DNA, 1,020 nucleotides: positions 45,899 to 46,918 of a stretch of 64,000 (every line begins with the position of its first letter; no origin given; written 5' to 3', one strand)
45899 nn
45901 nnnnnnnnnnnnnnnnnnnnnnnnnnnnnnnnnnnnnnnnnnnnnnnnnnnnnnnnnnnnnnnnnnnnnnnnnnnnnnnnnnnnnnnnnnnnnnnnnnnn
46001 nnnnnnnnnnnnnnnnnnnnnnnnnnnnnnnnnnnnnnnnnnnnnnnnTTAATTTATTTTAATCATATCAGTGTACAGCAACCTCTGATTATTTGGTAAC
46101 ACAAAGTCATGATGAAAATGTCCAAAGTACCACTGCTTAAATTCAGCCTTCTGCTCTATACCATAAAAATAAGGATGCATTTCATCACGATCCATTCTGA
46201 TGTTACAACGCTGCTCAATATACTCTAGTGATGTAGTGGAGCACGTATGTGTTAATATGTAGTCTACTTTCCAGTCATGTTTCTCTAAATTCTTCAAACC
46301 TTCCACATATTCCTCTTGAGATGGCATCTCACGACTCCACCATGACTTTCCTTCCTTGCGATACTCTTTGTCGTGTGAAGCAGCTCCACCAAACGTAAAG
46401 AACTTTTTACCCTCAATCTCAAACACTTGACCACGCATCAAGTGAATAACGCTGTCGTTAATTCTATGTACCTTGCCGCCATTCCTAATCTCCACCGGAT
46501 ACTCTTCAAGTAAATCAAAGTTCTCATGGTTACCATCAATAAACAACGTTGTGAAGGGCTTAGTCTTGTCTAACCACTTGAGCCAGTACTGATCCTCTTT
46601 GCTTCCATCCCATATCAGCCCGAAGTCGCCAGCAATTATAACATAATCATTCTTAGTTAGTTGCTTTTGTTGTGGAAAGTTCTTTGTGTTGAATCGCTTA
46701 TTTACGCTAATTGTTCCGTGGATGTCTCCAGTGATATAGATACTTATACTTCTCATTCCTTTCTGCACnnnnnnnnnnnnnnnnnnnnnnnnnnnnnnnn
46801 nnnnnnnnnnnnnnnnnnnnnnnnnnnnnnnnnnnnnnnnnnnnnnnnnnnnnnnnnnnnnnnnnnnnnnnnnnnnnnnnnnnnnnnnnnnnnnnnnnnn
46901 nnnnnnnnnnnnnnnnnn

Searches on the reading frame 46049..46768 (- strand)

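Call 93: search_protein_families(library=pfam, proteins=[window:46049-46768:-], max_evalue=0.001)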
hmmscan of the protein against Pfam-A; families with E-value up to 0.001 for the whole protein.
window:46049-46768:- (239 aa): 1 family
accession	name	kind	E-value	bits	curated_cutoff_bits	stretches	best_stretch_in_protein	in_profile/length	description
PF00149.33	Metallophos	-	6e-11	43.6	21.5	1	9-220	2-190/191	Calcineurin-like phosphoesterase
